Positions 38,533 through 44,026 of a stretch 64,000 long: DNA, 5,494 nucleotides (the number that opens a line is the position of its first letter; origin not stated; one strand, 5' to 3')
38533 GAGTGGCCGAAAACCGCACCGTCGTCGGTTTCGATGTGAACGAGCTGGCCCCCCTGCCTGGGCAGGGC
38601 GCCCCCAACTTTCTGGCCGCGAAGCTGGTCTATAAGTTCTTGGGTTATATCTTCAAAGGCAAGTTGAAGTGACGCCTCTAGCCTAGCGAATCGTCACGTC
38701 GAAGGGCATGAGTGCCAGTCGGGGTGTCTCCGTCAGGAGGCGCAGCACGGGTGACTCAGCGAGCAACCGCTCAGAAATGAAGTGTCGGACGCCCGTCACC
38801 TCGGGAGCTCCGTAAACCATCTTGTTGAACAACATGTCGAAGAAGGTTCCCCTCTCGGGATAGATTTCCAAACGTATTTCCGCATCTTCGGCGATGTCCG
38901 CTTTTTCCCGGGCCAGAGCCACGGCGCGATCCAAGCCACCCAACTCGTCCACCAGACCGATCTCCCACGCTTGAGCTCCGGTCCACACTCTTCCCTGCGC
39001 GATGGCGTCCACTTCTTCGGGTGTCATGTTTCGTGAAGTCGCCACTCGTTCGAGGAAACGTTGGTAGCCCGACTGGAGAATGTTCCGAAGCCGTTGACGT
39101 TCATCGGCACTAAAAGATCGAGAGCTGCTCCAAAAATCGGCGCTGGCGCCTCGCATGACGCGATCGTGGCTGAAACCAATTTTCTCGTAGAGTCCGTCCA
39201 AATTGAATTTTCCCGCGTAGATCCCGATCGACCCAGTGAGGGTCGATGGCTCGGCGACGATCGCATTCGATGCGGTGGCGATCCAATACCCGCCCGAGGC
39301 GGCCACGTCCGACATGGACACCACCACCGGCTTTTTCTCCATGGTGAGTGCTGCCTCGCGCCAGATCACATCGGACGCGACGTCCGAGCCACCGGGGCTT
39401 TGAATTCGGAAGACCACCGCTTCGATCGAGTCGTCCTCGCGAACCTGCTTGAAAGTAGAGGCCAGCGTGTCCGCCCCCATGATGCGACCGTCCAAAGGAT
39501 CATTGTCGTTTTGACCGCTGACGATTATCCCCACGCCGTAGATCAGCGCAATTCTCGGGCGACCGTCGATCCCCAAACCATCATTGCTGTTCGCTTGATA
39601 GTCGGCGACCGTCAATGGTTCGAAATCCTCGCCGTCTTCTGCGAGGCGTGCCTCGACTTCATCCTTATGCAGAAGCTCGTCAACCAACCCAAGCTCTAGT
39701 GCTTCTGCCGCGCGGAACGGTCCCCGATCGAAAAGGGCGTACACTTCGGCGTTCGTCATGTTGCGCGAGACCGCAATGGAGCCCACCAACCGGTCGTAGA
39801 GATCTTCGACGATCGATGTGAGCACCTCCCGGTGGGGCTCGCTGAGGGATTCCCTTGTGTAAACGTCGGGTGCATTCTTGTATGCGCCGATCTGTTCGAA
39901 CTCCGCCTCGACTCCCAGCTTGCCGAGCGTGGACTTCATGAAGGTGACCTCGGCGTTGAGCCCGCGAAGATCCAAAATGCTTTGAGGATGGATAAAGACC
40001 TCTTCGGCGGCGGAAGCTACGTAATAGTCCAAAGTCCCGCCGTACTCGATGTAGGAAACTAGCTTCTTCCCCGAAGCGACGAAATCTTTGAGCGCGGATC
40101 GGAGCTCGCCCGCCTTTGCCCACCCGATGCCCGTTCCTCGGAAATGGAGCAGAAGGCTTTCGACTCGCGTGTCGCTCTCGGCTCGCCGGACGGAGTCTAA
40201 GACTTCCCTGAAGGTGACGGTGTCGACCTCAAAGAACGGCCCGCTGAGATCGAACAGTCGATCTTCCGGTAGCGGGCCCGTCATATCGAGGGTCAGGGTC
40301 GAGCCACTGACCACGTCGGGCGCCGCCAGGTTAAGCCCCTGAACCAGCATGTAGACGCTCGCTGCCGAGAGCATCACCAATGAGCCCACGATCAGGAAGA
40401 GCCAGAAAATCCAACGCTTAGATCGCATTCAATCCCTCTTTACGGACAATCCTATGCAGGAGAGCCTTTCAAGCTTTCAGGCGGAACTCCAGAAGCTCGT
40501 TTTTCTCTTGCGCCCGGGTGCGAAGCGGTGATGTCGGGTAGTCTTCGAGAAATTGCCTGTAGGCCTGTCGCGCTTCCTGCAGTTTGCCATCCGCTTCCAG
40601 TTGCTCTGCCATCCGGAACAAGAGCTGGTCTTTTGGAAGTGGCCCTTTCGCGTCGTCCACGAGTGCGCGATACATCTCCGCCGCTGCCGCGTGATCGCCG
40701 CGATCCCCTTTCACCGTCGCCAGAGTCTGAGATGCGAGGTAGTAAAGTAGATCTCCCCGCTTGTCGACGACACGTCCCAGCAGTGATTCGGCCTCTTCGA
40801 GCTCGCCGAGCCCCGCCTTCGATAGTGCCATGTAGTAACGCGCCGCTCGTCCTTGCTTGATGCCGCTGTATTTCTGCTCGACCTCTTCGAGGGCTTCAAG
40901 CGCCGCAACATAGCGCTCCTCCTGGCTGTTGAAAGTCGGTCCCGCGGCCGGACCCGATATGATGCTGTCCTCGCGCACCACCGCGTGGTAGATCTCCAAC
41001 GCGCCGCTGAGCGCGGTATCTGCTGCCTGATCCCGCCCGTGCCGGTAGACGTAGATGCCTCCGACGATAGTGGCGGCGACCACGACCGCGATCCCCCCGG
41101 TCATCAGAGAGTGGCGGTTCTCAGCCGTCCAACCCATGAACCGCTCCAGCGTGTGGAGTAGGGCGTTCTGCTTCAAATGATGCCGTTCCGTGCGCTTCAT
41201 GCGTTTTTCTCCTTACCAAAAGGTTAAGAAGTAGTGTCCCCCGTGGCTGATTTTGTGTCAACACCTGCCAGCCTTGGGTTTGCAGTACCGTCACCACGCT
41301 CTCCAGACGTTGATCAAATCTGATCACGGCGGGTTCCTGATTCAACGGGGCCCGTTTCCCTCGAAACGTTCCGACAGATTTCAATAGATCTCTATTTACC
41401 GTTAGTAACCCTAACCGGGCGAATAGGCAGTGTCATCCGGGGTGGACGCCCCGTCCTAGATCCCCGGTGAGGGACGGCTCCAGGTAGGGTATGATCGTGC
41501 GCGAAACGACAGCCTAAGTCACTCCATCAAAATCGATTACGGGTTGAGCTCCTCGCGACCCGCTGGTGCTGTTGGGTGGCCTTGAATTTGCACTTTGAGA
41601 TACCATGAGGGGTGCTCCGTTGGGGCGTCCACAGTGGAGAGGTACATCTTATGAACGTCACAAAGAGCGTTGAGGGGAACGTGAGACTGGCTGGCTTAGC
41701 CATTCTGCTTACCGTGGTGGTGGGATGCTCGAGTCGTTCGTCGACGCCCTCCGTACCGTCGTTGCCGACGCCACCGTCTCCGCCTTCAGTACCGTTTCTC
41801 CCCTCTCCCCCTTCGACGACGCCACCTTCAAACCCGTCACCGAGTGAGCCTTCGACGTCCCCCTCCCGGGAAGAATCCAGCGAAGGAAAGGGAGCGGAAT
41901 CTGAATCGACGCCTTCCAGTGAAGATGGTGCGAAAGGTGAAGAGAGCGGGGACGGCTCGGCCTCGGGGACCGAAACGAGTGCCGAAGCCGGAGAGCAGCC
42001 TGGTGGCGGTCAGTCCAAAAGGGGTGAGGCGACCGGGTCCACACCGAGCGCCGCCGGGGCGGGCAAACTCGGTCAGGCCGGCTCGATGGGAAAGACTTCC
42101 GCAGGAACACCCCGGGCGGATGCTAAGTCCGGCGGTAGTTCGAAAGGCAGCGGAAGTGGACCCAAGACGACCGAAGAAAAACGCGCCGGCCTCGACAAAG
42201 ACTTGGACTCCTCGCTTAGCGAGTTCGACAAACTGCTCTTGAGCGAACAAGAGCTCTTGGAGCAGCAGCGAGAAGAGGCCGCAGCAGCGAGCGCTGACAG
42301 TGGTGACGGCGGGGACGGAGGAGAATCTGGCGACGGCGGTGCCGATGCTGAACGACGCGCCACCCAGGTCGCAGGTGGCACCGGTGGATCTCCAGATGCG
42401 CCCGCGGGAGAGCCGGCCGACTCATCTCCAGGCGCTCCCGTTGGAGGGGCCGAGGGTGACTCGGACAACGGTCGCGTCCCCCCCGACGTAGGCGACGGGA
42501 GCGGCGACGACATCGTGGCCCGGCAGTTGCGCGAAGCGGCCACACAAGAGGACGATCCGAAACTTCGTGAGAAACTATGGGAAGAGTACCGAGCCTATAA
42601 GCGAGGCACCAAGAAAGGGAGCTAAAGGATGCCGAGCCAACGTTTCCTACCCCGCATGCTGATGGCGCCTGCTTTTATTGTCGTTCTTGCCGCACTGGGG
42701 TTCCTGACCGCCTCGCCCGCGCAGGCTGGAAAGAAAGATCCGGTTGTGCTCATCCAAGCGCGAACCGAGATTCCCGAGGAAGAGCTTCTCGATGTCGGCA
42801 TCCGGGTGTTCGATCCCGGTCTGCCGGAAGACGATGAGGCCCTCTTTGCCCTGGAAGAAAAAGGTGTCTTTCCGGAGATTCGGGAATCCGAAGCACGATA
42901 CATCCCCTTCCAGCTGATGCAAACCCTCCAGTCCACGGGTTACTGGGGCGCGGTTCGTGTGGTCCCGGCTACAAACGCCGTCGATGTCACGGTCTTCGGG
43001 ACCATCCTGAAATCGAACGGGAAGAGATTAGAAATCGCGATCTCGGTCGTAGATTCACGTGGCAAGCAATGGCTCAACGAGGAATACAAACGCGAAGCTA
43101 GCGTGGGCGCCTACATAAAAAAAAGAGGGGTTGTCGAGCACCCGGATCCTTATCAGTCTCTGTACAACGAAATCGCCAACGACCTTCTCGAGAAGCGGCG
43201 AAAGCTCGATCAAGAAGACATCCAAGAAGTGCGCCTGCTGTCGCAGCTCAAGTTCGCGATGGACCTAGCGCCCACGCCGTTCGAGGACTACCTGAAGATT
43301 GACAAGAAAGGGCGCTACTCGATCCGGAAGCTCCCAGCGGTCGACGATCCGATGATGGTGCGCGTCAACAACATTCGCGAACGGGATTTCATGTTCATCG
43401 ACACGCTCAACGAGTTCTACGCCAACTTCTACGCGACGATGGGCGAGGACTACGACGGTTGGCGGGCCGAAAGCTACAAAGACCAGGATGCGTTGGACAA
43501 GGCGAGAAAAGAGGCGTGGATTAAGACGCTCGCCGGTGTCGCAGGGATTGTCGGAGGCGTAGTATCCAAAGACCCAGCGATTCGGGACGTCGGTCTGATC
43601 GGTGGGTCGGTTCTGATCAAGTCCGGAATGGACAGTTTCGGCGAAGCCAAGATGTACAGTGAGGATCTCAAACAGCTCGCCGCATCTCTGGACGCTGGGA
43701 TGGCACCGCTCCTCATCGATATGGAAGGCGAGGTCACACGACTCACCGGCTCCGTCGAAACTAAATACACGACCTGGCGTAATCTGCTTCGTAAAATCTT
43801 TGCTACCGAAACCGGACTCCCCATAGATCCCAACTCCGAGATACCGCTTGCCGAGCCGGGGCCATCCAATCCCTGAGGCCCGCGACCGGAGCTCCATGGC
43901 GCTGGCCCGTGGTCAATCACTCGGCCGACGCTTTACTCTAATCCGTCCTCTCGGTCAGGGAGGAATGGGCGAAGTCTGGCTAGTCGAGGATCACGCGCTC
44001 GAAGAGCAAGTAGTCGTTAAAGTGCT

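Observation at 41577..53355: Intact nine-gene operon for an uncharacterised, probably proton-channel-energised and phospho-regulated trans-envelope system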

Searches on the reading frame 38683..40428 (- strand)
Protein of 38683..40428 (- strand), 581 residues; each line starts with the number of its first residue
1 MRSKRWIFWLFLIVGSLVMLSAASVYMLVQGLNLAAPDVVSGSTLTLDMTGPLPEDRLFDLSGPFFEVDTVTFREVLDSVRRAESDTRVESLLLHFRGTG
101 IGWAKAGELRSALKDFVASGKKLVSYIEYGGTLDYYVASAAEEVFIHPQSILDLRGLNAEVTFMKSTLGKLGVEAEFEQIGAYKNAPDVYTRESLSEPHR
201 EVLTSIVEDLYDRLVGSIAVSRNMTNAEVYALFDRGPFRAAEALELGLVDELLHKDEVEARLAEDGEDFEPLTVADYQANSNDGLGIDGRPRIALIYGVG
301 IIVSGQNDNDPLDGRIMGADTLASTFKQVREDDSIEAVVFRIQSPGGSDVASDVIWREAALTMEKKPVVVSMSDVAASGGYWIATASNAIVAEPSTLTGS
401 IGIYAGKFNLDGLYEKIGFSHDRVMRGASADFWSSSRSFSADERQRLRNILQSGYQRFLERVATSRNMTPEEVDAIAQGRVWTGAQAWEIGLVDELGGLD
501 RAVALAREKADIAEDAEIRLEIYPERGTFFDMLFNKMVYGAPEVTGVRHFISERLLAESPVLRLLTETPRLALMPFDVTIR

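Call 37: search_protein_families(library=pfam, proteins=[window:38683-40428:-], max_evalue=1)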
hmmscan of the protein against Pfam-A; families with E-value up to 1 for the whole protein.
window:38683-40428:- (581 aa): 5 families
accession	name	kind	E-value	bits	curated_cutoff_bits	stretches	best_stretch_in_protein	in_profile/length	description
PF01343.23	Peptidase_S49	-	1.6e-75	252.7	24.9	2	363-512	4-153/154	Peptidase family S49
PF01972.22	SDH_protease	-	0.00013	21.5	31.3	1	331-401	90-155/286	ClpP-like SDH-type serine proteinase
PF00574.28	CLP_protease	-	0.0028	18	20.2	0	330-388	41-97/182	Clp protease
PF25145.1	NfeD1b_N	-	0.0052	16.8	40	1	331-405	27-99/189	NfeD1b, N-terminal domain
PF00378.25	ECH_1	-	0.011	15.5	27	0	236-261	157-182/251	Enoyl-CoA hydratase/isomerase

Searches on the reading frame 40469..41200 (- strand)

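Call 37: search_protein_families(library=pfam, proteins=[window:40469-41200:-], max_evalue=1)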
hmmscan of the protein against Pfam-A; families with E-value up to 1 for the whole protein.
window:40469-41200:- (243 aa): 14 families
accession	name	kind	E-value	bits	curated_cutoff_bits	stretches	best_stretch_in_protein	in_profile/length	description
PF13174.12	TPR_6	-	3.7e-10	40.2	26.3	2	194-224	3-33/33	Tetratricopeptide repeat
PF09976.15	TPR_21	-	1.9e-07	31.4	25.5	1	26-225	5-180/193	Tetratricopeptide repeat-like domain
PF13428.12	TPR_14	-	2.5e-06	28.1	23.5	1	193-226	3-36/44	Tetratricopeptide repeat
PF13432.12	TPR_16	-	4.8e-06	27.3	32.7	1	160-225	3-65/65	Tetratricopeptide repeat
PF14559.12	TPR_19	-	0.00033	21.3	25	2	93-150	3-57/68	Tetratricopeptide repeat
PF07719.23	TPR_2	-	0.0046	17.4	27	1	193-223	3-33/34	Tetratricopeptide repeat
PF13424.12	TPR_12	-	0.0065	17.1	30.1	1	121-179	6-70/77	Tetratricopeptide repeat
PF24575.1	TPR_Slam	-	0.03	15.2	35.2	1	191-224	45-80/104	Surface lipoprotein assembly modifier, N-terminal TPR repeats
PF18656.6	DUF5633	-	0.036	14.3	23.6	1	90-127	3-41/41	Family of unknown function (DUF5633)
PF13525.12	YfiO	-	0.049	13.8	25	0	90-137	150-197/203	Outer membrane lipoprotein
PF23240.1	HAT_PRP39_N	-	0.061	13.8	27.7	1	199-224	22-47/168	PRP39 N-terminal HAT repeat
PF20308.4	TPR-S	-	0.084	13.9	27.6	0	170-220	2-47/102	Tetratricopeptide Repeats-Sensor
PF18670.6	V_ATPase_I_N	-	0.089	13.7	25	0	94-134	48-88/90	V-type ATPase subunit I, N-terminal domain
PF12895.13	ANAPC3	-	0.096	13.4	27.2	1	95-143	37-81/82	Anaphase-promoting complex, cyclosome, subunit 3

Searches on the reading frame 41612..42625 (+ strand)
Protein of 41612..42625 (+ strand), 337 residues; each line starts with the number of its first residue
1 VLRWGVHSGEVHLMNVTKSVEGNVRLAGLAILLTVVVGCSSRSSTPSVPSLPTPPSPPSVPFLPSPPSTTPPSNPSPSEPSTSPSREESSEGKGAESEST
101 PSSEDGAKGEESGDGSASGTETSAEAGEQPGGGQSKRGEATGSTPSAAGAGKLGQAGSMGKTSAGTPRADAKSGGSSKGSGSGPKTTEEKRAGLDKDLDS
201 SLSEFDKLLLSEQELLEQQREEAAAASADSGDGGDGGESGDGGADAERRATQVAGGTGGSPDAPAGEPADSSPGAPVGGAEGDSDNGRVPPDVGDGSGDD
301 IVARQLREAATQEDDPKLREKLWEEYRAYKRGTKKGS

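Call 4: search_protein_families(library=pfam, proteins=[window:41612-42625:+], max_evalue=0.01)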
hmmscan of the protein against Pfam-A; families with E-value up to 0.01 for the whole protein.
window:41612-42625:+ (337 aa): 0 families

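Call 5: search_protein_families(library=padloc, proteins=[window:41612-42625:+], max_evalue=0.01)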
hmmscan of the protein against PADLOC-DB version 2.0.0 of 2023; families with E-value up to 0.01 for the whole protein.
window:41612-42625:+ (337 aa): 0 families

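Call 6: search_protein_families(library=ncbifam, proteins=[window:41612-42625:+], max_evalue=0.01)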
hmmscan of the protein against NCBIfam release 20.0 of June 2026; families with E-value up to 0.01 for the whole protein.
window:41612-42625:+ (337 aa): 0 families

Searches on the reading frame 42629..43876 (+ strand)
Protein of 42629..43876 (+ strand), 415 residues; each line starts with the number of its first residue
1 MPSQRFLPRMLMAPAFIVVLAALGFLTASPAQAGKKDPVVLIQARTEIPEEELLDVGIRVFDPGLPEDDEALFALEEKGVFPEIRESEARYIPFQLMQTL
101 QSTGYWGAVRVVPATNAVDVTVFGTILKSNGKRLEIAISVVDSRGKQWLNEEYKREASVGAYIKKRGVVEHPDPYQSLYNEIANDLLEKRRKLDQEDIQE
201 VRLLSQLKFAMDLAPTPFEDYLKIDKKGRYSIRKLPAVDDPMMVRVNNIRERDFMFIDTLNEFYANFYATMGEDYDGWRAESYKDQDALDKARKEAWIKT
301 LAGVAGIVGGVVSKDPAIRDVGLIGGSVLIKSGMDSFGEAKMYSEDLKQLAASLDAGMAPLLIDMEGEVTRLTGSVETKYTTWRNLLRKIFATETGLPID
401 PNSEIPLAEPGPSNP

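Call 4: search_protein_families(library=pfam, proteins=[window:42629-43876:+], max_evalue=0.01)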
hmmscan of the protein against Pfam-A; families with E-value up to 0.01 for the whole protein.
window:42629-43876:+ (415 aa): 1 family
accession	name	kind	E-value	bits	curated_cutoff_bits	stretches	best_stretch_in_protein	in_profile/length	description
PF03836.20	RasGAP_C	-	0.00071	20.1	26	1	164-196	16-48/137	RasGAP C-terminus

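Call 5: search_protein_families(library=padloc, proteins=[window:42629-43876:+], max_evalue=0.01)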
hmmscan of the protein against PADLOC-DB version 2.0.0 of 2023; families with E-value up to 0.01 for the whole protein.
window:42629-43876:+ (415 aa): 0 families

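Call 6: search_protein_families(library=ncbifam, proteins=[window:42629-43876:+], max_evalue=0.01)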
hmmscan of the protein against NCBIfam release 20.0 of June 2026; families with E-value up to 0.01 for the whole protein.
window:42629-43876:+ (415 aa): 0 families

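Call 40: search_solved_structures(query=A2, max_evalue=10)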
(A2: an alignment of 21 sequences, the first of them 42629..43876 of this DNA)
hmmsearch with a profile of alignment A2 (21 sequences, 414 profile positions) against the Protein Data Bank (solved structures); distinct sequences matched with E-value up to 10: 1.
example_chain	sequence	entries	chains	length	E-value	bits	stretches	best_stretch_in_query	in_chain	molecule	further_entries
9ncf_S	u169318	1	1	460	0.19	13.5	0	125-166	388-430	Immunoglobulin-like domain protein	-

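Call 43: find_homologous_proteins(query=window:42629-43876:+)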
Query window:42629-43876:+ (415 aa): 1071 proteins with E <= 0.001 among 8000 candidates; the best 120 are listed.
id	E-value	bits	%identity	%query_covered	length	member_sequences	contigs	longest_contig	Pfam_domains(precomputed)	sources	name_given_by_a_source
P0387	5.3e-269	910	98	100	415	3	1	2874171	-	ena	-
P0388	1.7e-232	789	85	100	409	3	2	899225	-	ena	-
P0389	2.3e-224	763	81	100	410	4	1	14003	-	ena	-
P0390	1.6e-205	700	78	100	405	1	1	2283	-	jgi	-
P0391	7.0e-203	692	77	100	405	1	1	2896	-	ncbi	-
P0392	1.0e-202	691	76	100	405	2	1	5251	-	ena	-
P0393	1.6e-202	691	76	100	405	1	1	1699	-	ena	-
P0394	6.5e-201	685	77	100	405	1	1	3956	-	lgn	-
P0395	6.4e-199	679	76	98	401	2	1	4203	-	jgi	jgi:hypothetical protein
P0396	3.7e-195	666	73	100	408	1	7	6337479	-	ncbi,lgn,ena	-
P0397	2.7e-191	654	73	100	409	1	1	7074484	-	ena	-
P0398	4.9e-189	646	74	100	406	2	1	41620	-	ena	-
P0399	4.1e-167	574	67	95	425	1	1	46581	-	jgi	jgi:hypothetical protein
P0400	6.7e-166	570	65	97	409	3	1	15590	-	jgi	jgi:hypothetical protein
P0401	1.4e-162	559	62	99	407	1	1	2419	-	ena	-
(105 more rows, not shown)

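Call 53: predict_structure(alignment_id=A4)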
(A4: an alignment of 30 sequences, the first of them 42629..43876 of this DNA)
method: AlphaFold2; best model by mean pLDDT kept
length: 415 residues; sequences in the alignment: 30
mean_pLDDT: 79.0   pTM: 0.75
mean pLDDT of the five models: 79.0, 76.9, 74.0, 73.2, 71.3
residues with pLDDT >= 90: 142; 70-90: 178; 50-70: 53; < 50: 42
segments of 3 or more residues with pLDDT < 50: 3-16, 26-33, 369-373, 405-415
pLDDT, mean of each block of 10 residues (from residue 1): 42 50 48 64 95 95 90 83 84 93 96 90 93 93 96 90 59 87 97 95 95 89 90 90 91 89 79 77 85 83 73 74 66 71 78 67 53 61 83 76 50 38
secondary structure, 60 per line:
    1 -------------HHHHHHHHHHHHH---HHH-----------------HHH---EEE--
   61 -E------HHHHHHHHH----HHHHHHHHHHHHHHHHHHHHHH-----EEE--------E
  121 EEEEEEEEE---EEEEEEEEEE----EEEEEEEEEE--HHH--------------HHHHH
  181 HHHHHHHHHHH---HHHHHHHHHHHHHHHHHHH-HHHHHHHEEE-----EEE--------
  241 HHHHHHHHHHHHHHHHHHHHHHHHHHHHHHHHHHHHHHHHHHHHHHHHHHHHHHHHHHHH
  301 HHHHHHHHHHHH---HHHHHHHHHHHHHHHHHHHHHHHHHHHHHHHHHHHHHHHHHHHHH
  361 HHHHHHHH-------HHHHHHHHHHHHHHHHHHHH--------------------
elements in order: H14-26 E56-58 H69-77 H82-103 E109-111 E120-129 E133-142 E147-156 H176-191 H195-213 H215-221 E222-224 E230-232 H241-312 H316-368 H376-395

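Call 55: fold_search(model_id=the predicted structure, library=pdb)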
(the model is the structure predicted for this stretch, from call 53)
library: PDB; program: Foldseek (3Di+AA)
matches with E <= 10: 559; with E <= 0.001: 0
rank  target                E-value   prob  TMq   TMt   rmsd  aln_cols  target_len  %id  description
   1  4r40_A                1.4e-03  1.00  0.17  0.18  11.3       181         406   13  Crystal Structure of TolB/Pal complex from Yersinia pestis. (released 2014-09-03)
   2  4pwz_A                6.0e-03  0.99  0.18  0.19  10.9       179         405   13  Crystal structure of TolB protein from Yersinia pestis CO92 (released 2014-04-02)
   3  4pwz_B                1.0e-02  0.97  0.16  0.17  12.2       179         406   13  Crystal structure of TolB protein from Yersinia pestis CO92 (released 2014-04-02)
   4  1c5k                  1.1e-02  0.99  0.19  0.20   7.1       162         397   12  THE STRUCTURE OF TOLB, AN ESSENTIAL COMPONENT OF THE TOL-DEPENDENT TRANSLOCATION SYSTEM AND ITS INTERACTIONS WITH THE TR (released 2000-12-06)
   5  8h1s_B                1.9e-02  0.44  0.12  0.27  13.4       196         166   13  Crystal structure of apo-LptDE complex (released 2023-10-11)
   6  2ivz_C                2.0e-02  0.89  0.14  0.14  14.1       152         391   16  Structure of TolB in complex with a peptide of the colicin E9 T- domain (released 2006-08-16)
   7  2ivz_A                2.3e-02  0.75  0.13  0.13  13.7       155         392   15  Structure of TolB in complex with a peptide of the colicin E9 T- domain (released 2006-08-16)
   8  3iax_A                2.5e-02  0.85  0.14  0.15  14.2       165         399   14  The crystal structure of the TolB box of Colicin A in complex with TolB reveals important differences in the recruitme (released 2009-10-13)
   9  4jml_A                3.1e-02  0.89  0.15  0.15  13.9       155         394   15  Crystal structure of the TolB(P201C)-ColicinE9 TBE peptide(A33C) complex. (released 2013-07-17)
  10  2n8x_MODEL_1_A        3.8e-02  0.28  0.12  0.26  17.2       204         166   13  Solution structure of LptE from Pseudomonas Aerigunosa (released 2016-05-25)
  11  2ivz_D                6.6e-02  0.75  0.14  0.15  13.8       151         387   17  Structure of TolB in complex with a peptide of the colicin E9 T- domain (released 2006-08-16)
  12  6pnv                  6.9e-02  0.60  0.15  0.15  13.5       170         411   13  1.42 Angstrom Resolution Crystal Structure of Translocation Protein TolB from Salmonella enterica (released 2019-07-17)
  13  8h1r_B                6.9e-02  0.25  0.12  0.25  12.9       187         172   14  Crystal structure of LptDE-YifL complex (released 2023-10-25)
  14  2w8b_A                7.7e-02  0.84  0.19  0.19   8.0       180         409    9  Crystal structure of processed TolB in complex with Pal (released 2009-02-17)
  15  7a0g_FFF              1.2e-01  0.28  0.15  0.19  31.5       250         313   10  Structure of the SmhB pore of the tripartite alpha-pore forming toxin, Smh, from Serratia marcescens. (released 2021-03-31)
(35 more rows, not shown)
